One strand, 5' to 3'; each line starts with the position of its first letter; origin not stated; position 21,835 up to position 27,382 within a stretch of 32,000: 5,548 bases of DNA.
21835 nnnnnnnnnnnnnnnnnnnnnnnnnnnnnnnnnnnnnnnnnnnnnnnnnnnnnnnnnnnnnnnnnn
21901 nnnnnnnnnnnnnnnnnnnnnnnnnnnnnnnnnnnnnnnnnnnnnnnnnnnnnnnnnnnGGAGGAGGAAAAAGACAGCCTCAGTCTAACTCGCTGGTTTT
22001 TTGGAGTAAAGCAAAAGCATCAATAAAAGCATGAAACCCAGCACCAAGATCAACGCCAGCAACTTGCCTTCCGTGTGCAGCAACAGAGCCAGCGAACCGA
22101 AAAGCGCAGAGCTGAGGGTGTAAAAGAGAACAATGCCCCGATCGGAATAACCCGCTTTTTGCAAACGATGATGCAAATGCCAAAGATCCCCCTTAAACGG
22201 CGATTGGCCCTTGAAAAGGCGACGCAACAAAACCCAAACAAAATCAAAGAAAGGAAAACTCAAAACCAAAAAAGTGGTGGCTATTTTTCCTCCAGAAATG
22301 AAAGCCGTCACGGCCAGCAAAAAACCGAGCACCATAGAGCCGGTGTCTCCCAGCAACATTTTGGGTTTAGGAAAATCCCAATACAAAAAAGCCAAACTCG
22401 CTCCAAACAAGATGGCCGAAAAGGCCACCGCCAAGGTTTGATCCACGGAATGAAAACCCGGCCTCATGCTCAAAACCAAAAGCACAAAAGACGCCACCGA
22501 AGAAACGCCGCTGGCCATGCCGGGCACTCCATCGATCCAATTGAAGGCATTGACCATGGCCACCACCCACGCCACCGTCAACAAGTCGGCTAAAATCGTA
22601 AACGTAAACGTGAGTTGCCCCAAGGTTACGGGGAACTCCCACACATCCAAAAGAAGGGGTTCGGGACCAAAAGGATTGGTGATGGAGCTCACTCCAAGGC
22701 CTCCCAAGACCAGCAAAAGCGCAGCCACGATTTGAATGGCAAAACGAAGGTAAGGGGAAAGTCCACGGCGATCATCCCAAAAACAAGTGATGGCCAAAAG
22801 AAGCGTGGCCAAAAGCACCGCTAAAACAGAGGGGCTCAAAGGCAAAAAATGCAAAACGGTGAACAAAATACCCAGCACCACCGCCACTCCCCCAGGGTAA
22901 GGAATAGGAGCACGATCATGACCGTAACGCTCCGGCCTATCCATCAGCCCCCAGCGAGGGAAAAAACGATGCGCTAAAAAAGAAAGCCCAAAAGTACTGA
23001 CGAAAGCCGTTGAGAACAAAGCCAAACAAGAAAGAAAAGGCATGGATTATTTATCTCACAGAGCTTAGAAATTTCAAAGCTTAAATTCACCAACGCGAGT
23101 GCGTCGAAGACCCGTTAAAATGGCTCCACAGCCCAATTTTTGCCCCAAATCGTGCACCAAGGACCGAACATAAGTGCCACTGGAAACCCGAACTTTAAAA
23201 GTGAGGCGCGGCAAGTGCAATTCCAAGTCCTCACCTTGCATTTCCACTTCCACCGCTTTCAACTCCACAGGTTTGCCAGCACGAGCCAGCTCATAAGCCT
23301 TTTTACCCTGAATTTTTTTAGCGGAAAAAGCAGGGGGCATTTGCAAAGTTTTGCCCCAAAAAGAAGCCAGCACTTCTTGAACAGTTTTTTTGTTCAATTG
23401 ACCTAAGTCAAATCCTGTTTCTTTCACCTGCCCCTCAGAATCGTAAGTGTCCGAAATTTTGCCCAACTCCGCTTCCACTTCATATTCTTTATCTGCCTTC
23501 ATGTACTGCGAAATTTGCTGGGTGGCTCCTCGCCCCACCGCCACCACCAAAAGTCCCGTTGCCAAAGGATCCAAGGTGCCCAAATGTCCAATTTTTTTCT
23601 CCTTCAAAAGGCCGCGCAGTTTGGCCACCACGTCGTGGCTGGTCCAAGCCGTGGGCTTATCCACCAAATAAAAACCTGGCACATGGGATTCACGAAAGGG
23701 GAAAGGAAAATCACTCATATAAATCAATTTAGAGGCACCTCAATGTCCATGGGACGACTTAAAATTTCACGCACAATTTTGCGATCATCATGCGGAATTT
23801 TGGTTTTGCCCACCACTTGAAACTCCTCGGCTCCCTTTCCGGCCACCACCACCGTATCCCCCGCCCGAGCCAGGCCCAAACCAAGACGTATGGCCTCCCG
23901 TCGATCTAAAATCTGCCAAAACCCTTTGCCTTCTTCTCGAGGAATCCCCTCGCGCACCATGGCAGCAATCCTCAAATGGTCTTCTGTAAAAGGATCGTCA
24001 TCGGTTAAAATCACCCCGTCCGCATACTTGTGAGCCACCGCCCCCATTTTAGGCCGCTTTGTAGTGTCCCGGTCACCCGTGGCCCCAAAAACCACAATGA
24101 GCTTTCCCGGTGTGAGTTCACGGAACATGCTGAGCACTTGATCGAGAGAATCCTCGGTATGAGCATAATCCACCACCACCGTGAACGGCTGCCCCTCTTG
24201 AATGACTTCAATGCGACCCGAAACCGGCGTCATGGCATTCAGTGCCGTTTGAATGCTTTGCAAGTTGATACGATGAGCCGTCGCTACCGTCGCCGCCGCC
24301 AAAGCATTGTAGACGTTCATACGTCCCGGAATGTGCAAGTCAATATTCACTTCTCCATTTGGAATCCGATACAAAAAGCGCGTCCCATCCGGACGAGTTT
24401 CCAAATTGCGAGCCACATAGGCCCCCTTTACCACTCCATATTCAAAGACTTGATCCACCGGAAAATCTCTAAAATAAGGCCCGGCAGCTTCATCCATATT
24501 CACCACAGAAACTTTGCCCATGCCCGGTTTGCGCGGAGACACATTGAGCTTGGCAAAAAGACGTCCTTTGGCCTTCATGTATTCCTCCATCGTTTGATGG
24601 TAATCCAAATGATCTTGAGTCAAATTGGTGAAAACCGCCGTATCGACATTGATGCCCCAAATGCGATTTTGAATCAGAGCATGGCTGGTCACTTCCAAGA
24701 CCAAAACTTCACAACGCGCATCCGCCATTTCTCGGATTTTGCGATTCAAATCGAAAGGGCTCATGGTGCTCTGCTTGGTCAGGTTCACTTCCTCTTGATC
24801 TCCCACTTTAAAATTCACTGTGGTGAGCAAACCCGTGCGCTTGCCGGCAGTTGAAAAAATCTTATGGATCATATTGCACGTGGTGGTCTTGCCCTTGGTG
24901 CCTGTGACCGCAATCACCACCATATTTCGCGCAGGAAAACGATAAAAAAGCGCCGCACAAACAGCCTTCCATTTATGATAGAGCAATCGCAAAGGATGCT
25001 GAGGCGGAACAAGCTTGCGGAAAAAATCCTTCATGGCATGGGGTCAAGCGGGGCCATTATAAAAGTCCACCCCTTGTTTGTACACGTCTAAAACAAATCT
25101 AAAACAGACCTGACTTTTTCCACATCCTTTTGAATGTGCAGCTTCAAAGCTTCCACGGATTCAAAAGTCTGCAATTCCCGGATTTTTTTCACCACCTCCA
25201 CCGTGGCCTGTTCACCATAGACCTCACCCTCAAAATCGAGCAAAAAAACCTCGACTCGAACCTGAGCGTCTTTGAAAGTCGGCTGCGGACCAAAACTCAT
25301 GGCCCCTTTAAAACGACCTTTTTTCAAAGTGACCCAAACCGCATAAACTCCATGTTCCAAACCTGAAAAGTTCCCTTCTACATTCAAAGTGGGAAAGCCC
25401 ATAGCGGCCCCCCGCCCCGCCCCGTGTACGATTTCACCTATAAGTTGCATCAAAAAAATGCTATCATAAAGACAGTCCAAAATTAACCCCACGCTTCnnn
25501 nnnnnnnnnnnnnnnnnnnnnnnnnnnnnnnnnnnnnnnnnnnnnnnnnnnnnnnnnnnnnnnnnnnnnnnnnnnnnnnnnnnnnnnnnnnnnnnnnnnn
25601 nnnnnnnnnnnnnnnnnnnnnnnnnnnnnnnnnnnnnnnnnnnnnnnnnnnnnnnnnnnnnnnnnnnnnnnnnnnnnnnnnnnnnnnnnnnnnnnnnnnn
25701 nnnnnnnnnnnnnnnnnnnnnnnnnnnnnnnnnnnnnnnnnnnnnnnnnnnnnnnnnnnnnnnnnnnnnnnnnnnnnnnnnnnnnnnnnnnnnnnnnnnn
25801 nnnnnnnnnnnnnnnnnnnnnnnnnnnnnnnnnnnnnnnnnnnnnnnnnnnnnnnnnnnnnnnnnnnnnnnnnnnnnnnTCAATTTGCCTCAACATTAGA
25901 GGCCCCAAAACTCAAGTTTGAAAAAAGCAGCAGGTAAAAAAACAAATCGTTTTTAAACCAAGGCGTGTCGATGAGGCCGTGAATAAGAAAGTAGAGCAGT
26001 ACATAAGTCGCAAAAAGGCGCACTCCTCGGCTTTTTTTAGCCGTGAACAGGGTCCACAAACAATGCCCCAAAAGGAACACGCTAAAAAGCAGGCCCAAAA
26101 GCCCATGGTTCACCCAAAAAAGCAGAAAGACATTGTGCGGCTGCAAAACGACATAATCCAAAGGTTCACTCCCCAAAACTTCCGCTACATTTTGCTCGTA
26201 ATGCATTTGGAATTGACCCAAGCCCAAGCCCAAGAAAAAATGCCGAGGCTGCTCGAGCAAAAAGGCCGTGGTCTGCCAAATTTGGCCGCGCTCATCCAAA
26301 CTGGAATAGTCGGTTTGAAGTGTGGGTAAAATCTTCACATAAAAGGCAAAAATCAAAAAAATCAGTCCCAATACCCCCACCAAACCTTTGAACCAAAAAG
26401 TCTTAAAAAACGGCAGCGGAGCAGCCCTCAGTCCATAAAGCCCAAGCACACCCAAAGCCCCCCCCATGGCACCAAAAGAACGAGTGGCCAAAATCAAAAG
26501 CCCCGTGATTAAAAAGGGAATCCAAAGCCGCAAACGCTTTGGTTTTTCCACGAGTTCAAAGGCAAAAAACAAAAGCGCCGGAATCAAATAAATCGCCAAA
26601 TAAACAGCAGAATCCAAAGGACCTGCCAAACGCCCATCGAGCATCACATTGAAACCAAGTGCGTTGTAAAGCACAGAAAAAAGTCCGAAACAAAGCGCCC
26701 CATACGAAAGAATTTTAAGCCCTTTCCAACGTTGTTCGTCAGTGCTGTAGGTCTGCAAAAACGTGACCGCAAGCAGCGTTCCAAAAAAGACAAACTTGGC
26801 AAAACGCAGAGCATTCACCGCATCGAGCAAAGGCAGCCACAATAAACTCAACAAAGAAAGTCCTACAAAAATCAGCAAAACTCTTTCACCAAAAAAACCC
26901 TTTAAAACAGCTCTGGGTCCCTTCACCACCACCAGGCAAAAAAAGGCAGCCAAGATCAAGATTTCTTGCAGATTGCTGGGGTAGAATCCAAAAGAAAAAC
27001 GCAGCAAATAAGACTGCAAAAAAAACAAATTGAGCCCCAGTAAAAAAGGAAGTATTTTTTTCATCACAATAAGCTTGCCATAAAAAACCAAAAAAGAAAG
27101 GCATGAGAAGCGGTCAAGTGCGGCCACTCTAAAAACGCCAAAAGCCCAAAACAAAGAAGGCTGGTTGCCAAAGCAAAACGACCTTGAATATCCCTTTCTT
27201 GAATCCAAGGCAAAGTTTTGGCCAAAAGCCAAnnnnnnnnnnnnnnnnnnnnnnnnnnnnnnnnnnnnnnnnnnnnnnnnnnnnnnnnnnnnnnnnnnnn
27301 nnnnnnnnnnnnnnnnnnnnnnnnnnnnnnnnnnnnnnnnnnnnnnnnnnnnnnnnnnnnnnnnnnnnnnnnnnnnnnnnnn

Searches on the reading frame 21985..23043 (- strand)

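Call 5: search_protein_families(library=ncbifam, proteins=[window:21985-23043:-], max_evalue=0.01)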
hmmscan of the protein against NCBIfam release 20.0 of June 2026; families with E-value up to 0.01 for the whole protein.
window:21985-23043:- (352 aa): 3 families
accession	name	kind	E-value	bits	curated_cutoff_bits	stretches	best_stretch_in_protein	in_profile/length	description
TIGR02380.1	ECA_wecA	exception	6.4e-38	130.8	326.05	1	10-345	4-330/346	UDP-N-acetylglucosamine--undecaprenyl-phosphate N-acetylglucosaminephosphotransferase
NF053644.1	MraY_archaea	equivalog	1.9e-20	73.5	450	1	144-319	174-339/340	pseudomurein biosynthesis MraY family phospho-N-acetylmuramoyl-pentapeptide-transferase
TIGR00445.1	mraY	equivalog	6.3e-15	55.5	192.05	1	37-320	26-315/321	phospho-N-acetylmuramoyl-pentapeptide-transferase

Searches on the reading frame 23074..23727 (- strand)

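Call 45: search_protein_families(library=pfam, proteins=[window:23074-23727:-], max_evalue=0.001)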
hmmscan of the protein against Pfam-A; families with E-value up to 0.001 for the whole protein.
window:23074-23727:- (217 aa): 2 families
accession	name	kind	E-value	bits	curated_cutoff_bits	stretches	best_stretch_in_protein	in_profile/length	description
PF01509.24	TruB_N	-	8.5e-45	153.2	27.3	1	38-187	1-149/149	TruB family pseudouridylate synthase (N terminal domain)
PF16198.10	TruB_C_2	-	1.5e-09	38.3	29.3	1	188-216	1-29/66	tRNA pseudouridylate synthase B C-terminal domain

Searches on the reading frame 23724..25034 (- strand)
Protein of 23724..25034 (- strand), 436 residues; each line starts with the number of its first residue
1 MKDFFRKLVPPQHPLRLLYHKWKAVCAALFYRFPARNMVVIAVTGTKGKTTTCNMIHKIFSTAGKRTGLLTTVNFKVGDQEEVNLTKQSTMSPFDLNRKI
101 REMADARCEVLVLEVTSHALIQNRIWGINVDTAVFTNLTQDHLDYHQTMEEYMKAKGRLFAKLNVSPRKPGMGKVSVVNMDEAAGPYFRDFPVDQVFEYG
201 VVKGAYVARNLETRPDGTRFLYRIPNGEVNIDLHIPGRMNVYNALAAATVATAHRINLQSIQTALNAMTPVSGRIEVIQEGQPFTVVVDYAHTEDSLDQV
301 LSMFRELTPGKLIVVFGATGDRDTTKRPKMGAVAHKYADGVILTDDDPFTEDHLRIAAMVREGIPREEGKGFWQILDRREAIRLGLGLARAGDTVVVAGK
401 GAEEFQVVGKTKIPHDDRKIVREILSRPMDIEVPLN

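Call 5: search_protein_families(library=ncbifam, proteins=[window:23724-25034:-], max_evalue=0.01)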
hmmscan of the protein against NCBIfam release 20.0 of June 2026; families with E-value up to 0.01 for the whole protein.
window:23724-25034:- (436 aa): 31 families (the best 25 are shown)
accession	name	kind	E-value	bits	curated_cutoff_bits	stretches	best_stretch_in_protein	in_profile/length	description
NF001126.0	PRK00139.1-4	equivalog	1e-125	420.1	373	1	23-426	89-483/486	UDP-N-acetylmuramoyl-L-alanyl-D-glutamate--2,6-diaminopimelate ligase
TIGR01085.1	murE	subfamily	3.5e-124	415.3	257.3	1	23-425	70-471/472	UDP-N-acetylmuramyl-tripeptide synthetase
NF001124.0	PRK00139.1-2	equivalog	3.5e-116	388.9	476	1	26-427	99-494/500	UDP-N-acetylmuramoyl-L-alanyl-D-glutamate--2,6-diaminopimelate ligase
NF008896.0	PRK11929.1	equivalog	3.7e-103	346.1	1023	1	24-426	98-499/965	bifunctional UDP-N-acetylmuramoyl-L-alanyl-D-glutamate--2,6-diaminopimelate ligase MurE/UDP-N-acetylmuramoyl-tripeptide--D-alanyl-D-alanine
NF001123.0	PRK00139.1-1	equivalog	5.1e-89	299.2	586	1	26-426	95-490/493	UDP-N-acetylmuramoyl-L-alanyl-D-glutamate--2,6-diaminopimelate ligase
NF010628.0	PRK14022.1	equivalog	5.5e-83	279.3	536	1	23-411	96-466/483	UDP-N-acetylmuramoyl-L-alanyl-D-glutamate--L-lysine ligase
NF001130.0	PRK00139.2-4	equivalog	7.5e-62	209.7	715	2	231-425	317-511/516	UDP-N-acetylmuramoyl-L-alanyl-D-glutamate--2,6-diaminopimelate ligase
NF001127.0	PRK00139.2-1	equivalog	1.8e-45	155.6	997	2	232-423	318-509/520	UDP-N-acetylmuramoyl-L-alanyl-D-glutamate--2,6-diaminopimelate ligase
NF001129.0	PRK00139.2-3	equivalog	2.8e-44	151.5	762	1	21-425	101-515/517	UDP-N-acetylmuramoyl-L-alanyl-D-glutamate--2,6-diaminopimelate ligase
NF001131.0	PRK00139.2-5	equivalog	1.9e-38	132.5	1000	1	23-410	94-467/483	UDP-N-acetylmuramoyl-L-alanyl-D-glutamate--2,6-diaminopimelate ligase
TIGR02068.2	cya_phycin_syn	equivalog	9.6e-38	129.7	850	2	238-400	682-849/862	cyanophycin synthetase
NF010623.0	PRK14016.1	subfamily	3.9e-32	111.3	877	2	237-402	683-853/871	cyanophycin synthetase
TIGR01087.1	murD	equivalog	1.1e-27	97.3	211.95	2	105-293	149-326/441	UDP-N-acetylmuramoyl-L-alanine--D-glutamate ligase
NF053645.1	pMurC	equivalog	6.3e-27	94.4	560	3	205-318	287-398/492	pseudomurein biosynthesis peptide ligase pMurC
TIGR01082.1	murC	equivalog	9.1e-27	94.2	335.1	2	127-317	165-353/449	UDP-N-acetylmuramate--L-alanine ligase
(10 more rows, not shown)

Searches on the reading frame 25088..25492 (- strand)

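Call 45: search_protein_families(library=pfam, proteins=[window:25088-25492:-], max_evalue=0.001)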
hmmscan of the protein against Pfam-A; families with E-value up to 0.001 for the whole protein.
window:25088-25492:- (134 aa): 1 family
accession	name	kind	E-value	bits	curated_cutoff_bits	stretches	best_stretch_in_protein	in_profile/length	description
PF01687.23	Flavokinase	-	2.4e-35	121.9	19.6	1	15-131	5-124/124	Riboflavin kinase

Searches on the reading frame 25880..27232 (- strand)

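Call 5: search_protein_families(library=ncbifam, proteins=[window:25880-27232:-], max_evalue=0.01)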
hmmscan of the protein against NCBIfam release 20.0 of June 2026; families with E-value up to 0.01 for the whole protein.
window:25880-27232:- (450 aa): 1 family
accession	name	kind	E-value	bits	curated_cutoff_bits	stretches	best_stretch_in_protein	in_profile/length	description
NF012031.0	PRK15487.1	equivalog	0.002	17.3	277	1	362-417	317-374/404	O-antigen ligase RfaL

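Call 45: search_protein_families(library=pfam, proteins=[window:25880-27232:-], max_evalue=0.001)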
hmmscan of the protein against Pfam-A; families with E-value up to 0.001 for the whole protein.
window:25880-27232:- (450 aa): 1 family
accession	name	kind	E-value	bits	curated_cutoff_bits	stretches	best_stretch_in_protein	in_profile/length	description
PF04932.20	Wzy_C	-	1.5e-10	41.5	31.7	1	240-383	3-147/149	O-Antigen ligase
